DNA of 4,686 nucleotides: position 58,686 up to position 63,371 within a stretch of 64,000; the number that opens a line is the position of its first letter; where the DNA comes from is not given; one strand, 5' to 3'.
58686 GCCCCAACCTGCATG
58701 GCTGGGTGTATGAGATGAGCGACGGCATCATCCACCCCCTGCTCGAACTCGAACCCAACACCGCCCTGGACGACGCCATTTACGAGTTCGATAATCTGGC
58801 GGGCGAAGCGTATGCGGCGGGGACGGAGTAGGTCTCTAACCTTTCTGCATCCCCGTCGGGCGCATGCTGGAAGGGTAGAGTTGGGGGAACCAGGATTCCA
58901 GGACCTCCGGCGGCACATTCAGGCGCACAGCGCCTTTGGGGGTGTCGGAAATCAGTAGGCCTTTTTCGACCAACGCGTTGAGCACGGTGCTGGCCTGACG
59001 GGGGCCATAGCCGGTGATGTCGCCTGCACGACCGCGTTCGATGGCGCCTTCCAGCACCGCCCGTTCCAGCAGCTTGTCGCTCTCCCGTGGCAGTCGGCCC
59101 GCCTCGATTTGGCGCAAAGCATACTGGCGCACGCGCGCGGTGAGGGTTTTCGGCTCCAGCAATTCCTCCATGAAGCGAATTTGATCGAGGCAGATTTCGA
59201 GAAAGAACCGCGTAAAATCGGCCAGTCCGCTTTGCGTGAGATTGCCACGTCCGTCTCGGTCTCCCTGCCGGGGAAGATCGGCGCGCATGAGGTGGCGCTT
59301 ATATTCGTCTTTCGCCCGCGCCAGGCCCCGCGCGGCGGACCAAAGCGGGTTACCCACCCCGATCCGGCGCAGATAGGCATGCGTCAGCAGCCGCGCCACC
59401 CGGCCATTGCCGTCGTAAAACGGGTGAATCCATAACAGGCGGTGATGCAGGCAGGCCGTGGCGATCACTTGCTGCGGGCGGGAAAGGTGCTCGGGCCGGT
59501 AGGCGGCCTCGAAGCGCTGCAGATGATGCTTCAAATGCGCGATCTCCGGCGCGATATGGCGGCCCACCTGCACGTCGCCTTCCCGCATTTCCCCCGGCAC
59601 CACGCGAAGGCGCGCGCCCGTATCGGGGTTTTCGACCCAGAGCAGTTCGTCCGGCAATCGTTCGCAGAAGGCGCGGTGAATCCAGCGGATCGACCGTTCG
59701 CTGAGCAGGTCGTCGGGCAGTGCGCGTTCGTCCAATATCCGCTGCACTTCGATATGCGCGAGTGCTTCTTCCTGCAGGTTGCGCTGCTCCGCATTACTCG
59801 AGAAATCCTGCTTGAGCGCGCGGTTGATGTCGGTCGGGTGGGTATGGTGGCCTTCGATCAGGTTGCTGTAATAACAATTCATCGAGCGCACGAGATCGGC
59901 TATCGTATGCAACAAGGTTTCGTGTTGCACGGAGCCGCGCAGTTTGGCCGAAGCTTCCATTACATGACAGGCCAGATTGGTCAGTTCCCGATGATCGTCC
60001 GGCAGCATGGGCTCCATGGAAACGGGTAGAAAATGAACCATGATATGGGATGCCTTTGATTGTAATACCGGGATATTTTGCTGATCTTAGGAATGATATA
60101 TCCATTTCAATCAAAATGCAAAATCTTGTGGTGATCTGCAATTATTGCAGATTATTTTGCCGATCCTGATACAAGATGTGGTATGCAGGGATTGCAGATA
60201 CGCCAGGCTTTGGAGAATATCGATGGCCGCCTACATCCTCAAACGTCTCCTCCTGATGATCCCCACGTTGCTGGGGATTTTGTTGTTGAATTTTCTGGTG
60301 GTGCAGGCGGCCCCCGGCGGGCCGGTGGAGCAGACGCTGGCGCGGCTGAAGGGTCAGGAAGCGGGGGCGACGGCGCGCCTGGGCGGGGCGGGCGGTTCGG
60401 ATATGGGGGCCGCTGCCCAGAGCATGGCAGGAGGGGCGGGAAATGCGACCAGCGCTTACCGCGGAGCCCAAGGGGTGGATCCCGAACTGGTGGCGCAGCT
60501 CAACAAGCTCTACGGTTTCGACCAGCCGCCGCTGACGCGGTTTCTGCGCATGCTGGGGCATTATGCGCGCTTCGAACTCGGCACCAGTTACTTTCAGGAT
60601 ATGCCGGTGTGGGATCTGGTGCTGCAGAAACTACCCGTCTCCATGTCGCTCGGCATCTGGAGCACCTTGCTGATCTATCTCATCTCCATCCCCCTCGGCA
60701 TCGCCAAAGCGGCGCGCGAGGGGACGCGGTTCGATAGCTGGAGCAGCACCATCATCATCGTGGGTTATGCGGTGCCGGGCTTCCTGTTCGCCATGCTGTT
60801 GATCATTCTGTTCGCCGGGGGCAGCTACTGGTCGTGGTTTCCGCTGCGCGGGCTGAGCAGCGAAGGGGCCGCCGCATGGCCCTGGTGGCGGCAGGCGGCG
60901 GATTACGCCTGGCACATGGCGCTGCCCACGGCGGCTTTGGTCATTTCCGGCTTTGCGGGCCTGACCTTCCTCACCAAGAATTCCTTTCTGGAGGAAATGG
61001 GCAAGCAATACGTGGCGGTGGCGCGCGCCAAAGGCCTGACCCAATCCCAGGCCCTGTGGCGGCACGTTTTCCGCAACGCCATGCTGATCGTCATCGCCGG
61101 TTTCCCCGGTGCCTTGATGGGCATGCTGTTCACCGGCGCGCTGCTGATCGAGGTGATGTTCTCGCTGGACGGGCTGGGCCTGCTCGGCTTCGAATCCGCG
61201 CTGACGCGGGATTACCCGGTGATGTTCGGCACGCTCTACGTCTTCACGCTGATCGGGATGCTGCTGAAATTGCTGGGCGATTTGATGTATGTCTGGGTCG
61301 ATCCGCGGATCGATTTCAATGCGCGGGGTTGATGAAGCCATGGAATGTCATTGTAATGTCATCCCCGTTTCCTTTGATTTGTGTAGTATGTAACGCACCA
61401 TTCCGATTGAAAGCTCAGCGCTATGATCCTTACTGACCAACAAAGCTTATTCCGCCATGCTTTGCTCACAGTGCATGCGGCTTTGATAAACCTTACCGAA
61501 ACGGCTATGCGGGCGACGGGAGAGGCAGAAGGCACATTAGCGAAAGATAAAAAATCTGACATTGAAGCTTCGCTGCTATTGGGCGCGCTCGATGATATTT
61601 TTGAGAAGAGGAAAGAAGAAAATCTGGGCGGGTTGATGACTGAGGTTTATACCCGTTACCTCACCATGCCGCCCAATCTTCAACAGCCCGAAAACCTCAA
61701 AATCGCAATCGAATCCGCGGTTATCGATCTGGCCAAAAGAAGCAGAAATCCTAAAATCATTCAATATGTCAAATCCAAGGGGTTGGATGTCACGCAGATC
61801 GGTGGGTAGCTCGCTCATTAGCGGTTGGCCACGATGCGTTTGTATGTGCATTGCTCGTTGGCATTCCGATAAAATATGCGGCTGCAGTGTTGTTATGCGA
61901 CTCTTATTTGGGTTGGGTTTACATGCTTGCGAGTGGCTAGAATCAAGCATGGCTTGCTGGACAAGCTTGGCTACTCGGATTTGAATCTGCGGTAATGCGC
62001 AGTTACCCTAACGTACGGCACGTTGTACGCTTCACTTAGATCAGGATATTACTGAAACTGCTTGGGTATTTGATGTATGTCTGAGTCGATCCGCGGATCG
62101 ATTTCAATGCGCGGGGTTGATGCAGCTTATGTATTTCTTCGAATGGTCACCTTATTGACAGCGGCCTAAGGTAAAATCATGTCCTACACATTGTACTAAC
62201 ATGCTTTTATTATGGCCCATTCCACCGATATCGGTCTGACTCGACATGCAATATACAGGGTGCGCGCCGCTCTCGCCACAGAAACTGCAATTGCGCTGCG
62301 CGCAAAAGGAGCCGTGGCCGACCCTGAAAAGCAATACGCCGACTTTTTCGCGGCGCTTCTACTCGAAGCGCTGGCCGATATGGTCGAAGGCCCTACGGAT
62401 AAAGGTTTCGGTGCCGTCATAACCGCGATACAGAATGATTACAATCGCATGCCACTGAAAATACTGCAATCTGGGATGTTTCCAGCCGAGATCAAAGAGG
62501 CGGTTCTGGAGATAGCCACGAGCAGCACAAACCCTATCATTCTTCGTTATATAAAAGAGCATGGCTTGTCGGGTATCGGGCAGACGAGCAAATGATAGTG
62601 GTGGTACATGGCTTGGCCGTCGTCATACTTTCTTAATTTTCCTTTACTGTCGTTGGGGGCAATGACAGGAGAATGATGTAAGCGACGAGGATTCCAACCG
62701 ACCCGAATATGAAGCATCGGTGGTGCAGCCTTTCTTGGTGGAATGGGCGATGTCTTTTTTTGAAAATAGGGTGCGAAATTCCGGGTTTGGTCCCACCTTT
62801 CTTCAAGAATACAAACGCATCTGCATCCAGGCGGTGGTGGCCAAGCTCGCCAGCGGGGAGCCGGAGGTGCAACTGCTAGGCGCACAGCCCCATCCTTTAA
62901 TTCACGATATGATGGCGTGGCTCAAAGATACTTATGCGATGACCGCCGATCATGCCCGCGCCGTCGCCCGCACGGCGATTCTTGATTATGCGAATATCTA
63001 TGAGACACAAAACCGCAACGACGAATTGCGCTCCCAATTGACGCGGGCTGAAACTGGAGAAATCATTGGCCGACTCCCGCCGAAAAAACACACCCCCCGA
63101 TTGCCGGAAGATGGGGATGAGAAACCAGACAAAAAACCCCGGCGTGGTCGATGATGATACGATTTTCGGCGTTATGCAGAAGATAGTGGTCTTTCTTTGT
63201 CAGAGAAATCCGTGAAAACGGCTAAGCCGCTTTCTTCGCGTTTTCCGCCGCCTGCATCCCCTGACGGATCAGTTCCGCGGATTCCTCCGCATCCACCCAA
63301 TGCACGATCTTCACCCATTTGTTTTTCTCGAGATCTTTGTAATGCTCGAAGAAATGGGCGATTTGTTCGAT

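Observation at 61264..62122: Displaced copy of the yejB 3' end: 71-bp direct repeats flanking a 788-bp cassette, each followed by a paralogous small ORF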

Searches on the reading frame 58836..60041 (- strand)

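Call 7: search_protein_families(library=pfam, proteins=[window:58836-60041:-], max_evalue=1)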
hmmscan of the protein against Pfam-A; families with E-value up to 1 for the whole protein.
window:58836-60041:- (401 aa): 1 family
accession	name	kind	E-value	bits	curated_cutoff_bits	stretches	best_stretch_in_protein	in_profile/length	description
PF02661.23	Fic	-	2.5e-16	60.7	24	1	113-224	2-93/93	Fic/DOC family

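Call 10: search_protein_families(library=padloc, proteins=[window:58836-60041:-], max_evalue=1)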
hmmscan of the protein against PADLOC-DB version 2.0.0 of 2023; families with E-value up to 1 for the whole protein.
window:58836-60041:- (401 aa): 8 families
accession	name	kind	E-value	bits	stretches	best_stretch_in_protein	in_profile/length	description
PDLC03963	SoFic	-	2.4e-29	100.8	1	28-370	33-344/361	-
PDLC04839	PDC-S04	-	5.6e-13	47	1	150-237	80-172/205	-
PDLC04966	PDC-S24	-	7.9e-12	42.8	1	158-229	271-341/497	-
PDLC04836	PDC-S04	-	7.5e-07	26.6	1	150-220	116-183/244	-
PDLC04838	PDC-S04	-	2.9e-06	25.2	1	166-228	100-166/209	-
PDLC04840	PDC-S04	-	2e-05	22.4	1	181-220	130-170/227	-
PDLC04837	PDC-S04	-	0.00021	18.7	1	196-219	155-178/234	-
PDLC05078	PDC-S72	-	0.066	10.3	1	178-229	159-210/377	-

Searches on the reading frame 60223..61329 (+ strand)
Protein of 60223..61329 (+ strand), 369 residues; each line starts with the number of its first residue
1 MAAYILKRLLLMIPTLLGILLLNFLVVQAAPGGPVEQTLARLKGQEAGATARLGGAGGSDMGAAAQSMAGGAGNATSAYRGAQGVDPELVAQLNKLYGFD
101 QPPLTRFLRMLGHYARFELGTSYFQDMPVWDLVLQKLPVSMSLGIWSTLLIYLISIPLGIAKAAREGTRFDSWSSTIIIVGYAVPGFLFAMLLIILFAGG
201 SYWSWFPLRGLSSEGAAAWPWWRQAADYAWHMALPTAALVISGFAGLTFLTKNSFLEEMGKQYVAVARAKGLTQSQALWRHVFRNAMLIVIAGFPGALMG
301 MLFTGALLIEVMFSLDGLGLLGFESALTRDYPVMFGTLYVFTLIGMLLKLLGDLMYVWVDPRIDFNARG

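Call 7: search_protein_families(library=pfam, proteins=[window:60223-61329:+], max_evalue=1)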
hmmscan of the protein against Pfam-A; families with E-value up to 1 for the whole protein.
window:60223-61329:+ (369 aa): 3 families
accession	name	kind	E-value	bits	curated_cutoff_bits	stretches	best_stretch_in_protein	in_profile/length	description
PF00528.27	BPD_transp_1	-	4e-34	118.4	26.4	1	156-363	2-182/184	Binding-protein-dependent transport system inner membrane component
PF19300.4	BPD_transp_1_N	-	0.0061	17.2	23.8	1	111-143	81-113/114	Binding-prot-dependent transport system membrane comp, N-term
PF02687.27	FtsX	-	0.021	15.3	25.5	1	239-348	7-110/120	FtsX-like permease C-terminal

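Call 14: find_related_loci(query=window:60223-61329:+, collection=genome_contigs, flank=10000)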
Query window:60223-61329:+ (369 aa) in genome_contigs; peptide patterns used: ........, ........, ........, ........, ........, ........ (x = any residue, [..] = any of these).
534 stretches matched a pattern; 429 encode a relative of the query (tblastn E <= 1e-3); the best 80 are kept; 80 distinct loci.
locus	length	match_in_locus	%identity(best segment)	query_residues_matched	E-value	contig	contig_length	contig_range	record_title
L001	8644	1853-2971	62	1-368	3e-157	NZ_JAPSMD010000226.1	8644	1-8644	Falsiroseomonas oryzae strain MO-31 MO-31.00226, whole genome shotgun sequence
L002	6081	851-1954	61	1-368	5e-158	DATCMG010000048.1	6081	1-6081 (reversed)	MAG TPA_asm: Roseomonas sp. isolate SMAG_U7142 k141_9416, whole genome shotgun sequence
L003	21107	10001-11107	63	1-369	1e-156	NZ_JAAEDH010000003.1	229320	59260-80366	Plastoroseomonas arctica strain LMG 28251 contig00003, whole genome shotgun sequence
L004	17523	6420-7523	61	1-368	6e-156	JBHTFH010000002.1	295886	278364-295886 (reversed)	Roseomonas sp. GCM10028921 strain LUR113 spades_K_25_97_2, whole genome shotgun sequence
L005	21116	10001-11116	61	1-368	3e-155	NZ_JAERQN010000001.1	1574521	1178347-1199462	Roseomonas ponticola strain SYSU M41301 NODE_1_length_1574521_cov_95.603378, whole genome shotgun sequence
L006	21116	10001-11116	63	1-368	5e-154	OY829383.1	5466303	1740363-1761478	MAG: Thalassobaculaceae bacterium isolate 3ad937ce-9e63-495e-a35d-80fcb4f26e16 genome assembly, chromosome: 1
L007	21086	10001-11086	62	1-368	2e-153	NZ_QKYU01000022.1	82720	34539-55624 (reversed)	Humitalea rosea strain DSM 24525 Ga0183458_122, whole genome shotgun sequence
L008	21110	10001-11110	62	1-368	8e-154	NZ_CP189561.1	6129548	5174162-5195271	Muricoccus radiodurans strain 17S r1-1 chromosome, complete genome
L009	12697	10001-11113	60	1-368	7e-153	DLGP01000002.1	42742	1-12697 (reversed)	MAG TPA_asm: Alphaproteobacteria bacterium UBA7691 UBA7691_contig_4304, whole genome shotgun sequence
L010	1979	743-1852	62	1-366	5e-165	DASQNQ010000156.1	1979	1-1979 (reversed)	MAG TPA_asm: Acetobacteraceae bacterium isolate SMAG_U10780 k141_404450, whole genome shotgun sequence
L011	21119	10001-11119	60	1-368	3e-152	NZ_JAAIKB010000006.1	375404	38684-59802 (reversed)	Falsiroseomonas algicola strain PeD5 NODE_6_length_375404_cov_244.868339, whole genome shotgun sequence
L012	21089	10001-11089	62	1-369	3e-152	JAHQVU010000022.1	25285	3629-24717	MAG: Micavibrio sp. isolate MAG.066 Posi_066-P22005, whole genome shotgun sequence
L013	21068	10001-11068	64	4-368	4e-152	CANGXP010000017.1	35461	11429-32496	MAG: Alphaproteobacteria bacterium isolate RE-15aug16-207 genome assembly, contig: RE-15aug16-C1109, whole genome shotgu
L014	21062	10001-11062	61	1-368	1e-151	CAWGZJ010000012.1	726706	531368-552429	MAG: uncultured Alphaproteobacteria bacterium isolate MFD01138.bin.2.29 genome assembly, contig: contig_2283, whole geno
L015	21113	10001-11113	61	1-368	2e-151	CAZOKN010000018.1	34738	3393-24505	MAG TPA_asm: uncultured Rickettsiaceae bacterium isolate SRP286056_co1_34 genome assembly, contig: NODE_1313_length_3473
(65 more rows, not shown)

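Call 26: find_homologous_proteins(query=window:60223-61329:+, max_evalue=1e-60)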
Query window:60223-61329:+ (369 aa): 8000 proteins with E <= 1e-60 among 8000 candidates; the best 120 are listed.
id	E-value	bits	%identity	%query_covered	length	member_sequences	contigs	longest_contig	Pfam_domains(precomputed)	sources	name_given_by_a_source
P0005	8.6e-238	806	100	100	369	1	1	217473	PF00528.28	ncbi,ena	-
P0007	1.7e-196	671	81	100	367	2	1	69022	PF00528.28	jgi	jgi:microcin C transport system permease protein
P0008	6.6e-183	626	79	100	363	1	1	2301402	PF00528.28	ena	-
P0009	1.1e-170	586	71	100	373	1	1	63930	PF00528.28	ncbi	-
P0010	3.5e-164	564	69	100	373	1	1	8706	PF19300.5,PF00528.28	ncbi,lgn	-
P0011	3.7e-164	564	67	100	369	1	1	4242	PF00528.28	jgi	jgi:microcin C transport system permease protein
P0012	2.3e-163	562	68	100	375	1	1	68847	PF00528.28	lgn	-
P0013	3.7e-163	561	66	100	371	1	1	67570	PF00528.28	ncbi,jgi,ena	jgi:microcin C transport system permease protein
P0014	6.3e-163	560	68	100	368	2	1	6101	PF19300.5,PF00528.28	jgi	-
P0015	1.3e-162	559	66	100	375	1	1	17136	PF00528.28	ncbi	-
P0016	1.5e-162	559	67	100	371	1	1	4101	PF00528.28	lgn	-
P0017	2.2e-162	558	66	100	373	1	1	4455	PF00528.28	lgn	-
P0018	5.0e-162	557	69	100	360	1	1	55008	PF00528.28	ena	-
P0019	2.5e-161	555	68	100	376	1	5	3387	PF00528.28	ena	-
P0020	4.8e-161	554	66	100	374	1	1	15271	PF00528.28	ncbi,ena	-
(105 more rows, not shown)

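Call 27: find_encoding_contigs(protein=P0007, flank=10000, max_places=3)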
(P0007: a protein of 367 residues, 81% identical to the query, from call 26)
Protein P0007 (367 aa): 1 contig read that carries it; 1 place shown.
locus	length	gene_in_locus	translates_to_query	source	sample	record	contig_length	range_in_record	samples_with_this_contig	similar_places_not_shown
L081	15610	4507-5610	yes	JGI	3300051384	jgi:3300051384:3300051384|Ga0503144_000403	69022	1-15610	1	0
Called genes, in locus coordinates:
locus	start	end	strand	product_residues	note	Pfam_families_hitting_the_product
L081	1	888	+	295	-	?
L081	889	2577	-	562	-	-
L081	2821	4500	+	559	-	PF02776:TPP_enzyme_N, PF00205:TPP_enzyme_M, PF02775:TPP_enzyme_C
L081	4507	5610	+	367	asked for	PF00528:BPD_transp_1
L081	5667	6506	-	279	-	PF00719:Pyrophosphatase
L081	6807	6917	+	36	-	-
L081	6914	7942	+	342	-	PF01208:URO-D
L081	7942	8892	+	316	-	PF00762:Ferrochelatase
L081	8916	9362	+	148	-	PF03653:UPF0093, PF05425:CopD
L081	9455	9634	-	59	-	-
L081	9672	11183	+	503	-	PF07498:Rho_N, PF07497:Rho_RNA_bind, PF00006:ATP-synt_ab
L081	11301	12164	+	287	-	PF13489:Methyltransf_23, PF08241:Methyltransf_11, PF08242:Methyltransf_12, PF13649:Methyltransf_25 (faint), PF13847:Methyltransf_31 (weak)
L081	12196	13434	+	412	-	PF09594:GT87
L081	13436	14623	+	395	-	PF09594:GT87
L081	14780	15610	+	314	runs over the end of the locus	PF00056:Ldh_1_N, PF02866:Ldh_1_C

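Call 28: find_encoding_contigs(protein=P0008, flank=10000, max_places=3)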
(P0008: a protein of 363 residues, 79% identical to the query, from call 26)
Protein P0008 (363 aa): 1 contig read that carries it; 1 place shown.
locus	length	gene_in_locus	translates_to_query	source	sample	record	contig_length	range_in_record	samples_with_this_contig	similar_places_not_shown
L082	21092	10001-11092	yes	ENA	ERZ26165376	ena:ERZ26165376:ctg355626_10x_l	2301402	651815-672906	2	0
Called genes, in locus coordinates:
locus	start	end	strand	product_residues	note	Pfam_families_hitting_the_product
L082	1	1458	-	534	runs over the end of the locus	-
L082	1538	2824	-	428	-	PF00817:IMS, PF11799:IMS_C (weak)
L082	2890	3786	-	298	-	-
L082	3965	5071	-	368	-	-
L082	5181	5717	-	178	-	-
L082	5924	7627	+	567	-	PF02776:TPP_enzyme_N, PF00205:TPP_enzyme_M, PF02775:TPP_enzyme_C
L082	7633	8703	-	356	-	PF00702:Hydrolase, PF12710:HAD (faint), PF13419:HAD_2, PF13242:Hydrolase_like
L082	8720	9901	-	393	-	-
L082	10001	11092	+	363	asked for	PF00528:BPD_transp_1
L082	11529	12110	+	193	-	-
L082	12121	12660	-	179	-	PF00719:Pyrophosphatase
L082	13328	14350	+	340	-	PF01208:URO-D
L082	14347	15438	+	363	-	PF00762:Ferrochelatase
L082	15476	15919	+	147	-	PF03653:UPF0093, PF05425:CopD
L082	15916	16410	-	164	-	-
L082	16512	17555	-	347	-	PF06414:Zeta_toxin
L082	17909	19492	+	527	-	PF07498:Rho_N, PF07497:Rho_RNA_bind, PF00006:ATP-synt_ab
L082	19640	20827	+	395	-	PF09594:GT87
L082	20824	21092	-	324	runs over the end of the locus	-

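Call 29: find_encoding_contigs(protein=P0009, flank=10000, max_places=3)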
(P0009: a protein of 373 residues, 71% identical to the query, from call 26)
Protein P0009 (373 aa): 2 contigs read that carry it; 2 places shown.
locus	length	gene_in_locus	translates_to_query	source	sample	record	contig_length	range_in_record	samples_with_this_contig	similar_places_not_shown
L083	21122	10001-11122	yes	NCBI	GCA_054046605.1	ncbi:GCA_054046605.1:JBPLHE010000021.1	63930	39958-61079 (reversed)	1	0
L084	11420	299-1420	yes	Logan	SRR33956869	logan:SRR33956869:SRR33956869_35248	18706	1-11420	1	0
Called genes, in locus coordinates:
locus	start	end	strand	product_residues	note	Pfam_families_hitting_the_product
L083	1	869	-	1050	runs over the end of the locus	PF00873:ACR_tran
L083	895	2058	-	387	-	PF25917:BSH_RND (weak), PF25919:BSH_CusB (weak), PF25973:BSH_CzcB, PF25954:Beta-barrel_RND_2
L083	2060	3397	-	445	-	PF02321:OEP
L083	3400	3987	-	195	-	-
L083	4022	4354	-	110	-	-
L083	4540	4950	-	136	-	-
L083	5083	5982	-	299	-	PF02219:MTHFR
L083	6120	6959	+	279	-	PF04333:MlaA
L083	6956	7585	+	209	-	PF05494:MlaC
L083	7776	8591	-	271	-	-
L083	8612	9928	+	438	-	PF04055:Radical_SAM, PF06969:HemN_C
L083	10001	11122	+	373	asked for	PF00528:BPD_transp_1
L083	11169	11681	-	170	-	PF00588:SpoU_methylase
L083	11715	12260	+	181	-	PF10399:UCR_Fe-S_N, PF00355:Rieske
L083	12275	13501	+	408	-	PF00033:Cytochrome_B, PF13631:Cytochrom_B_N_2, PF00032:Cytochrom_B_C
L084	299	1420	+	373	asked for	PF00528:BPD_transp_1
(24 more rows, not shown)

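Call 64: search_protein_families(library=ncbifam, proteins=[L082:11529-12107:+, window:60223-61329:+], max_evalue=0.1)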
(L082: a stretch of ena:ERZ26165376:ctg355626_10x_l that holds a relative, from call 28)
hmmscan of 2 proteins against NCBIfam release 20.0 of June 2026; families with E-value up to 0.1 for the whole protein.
L082:11529-12107:+ (193 aa): 0 families

window:60223-61329:+ (369 aa): 20 families
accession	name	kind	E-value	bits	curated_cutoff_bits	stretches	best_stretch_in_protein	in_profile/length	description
NF011712.0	PRK15133.1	subfamily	3.4e-154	513.2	445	1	1-368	1-364/364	microcin C ABC transporter permease YejB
NF045470.1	Opp2B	equivalog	2e-57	194.7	350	2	87-363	41-299/300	nickel ABC transporter permease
NF045472.1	Opp4B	equivalog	8.8e-56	189.5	450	2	73-363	32-318/319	oligopeptide ABC transporter permease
TIGR02789.1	nickel_nikB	equivalog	9.5e-53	179.6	447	2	87-364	48-307/314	nickel ABC transporter permease subunit NikB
NF045469.1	Opp1B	equivalog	2.1e-50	172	380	2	85-363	47-306/307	nickel/cobalt ABC transporter permease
NF045471.1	Opp3B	equivalog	6.5e-47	160.4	480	2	78-365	34-304/308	oligopeptide ABC transporter permease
NF008161.0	PRK10914.1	equivalog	4e-45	154.4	590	3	208-364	181-336/339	dipeptide ABC transporter permease DppB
NF007677.0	PRK10352.1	equivalog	3.5e-43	147.9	433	2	87-365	48-308/314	nickel ABC transporter permease subunit NikB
NF007008.0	PRK09471.1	equivalog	4.2e-43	147.9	388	2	77-364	33-305/306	oligopeptide ABC transporter permease OppB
NF043081.1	MMSYN1_0165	equivalog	3.9e-37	128.2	350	1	125-365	163-386/388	oligopeptide ABC transporter permease OppB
NF011661.0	PRK15081.1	equivalog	8.7e-35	120.7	463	2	83-365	41-305/306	glutathione ABC transporter permease GsiC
NF011690.0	PRK15110.1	equivalog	2.4e-19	69.9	432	2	230-357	181-307/321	putrescine export ABC transporter permease SapB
NF045474.1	Opp2C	equivalog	2.5e-05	24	300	1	238-292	108-162/236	nickel transporter permease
NF045475.1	Opp3C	equivalog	0.00018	20.8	450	1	236-361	194-325/328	oligopeptide ABC transporter permease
TIGR03416.1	ABC_choXWV_perm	equivalog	0.00089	18.8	363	0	125-199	80-148/267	choline ABC transporter permease subunit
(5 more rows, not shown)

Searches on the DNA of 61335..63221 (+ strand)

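Call 39: search_dna_similar(query=window:61335-63221:+, collection=plasmids, mode=distant, max_evalue=0.001, max_rows=10)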
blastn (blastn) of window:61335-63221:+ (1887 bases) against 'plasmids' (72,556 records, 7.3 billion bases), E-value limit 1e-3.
No match.

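Call 40: search_dna_similar(query=window:61335-63221:+, collection=phages, mode=distant, max_evalue=0.001, max_rows=10)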
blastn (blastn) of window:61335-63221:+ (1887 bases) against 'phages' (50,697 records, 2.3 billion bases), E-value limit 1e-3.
No match.
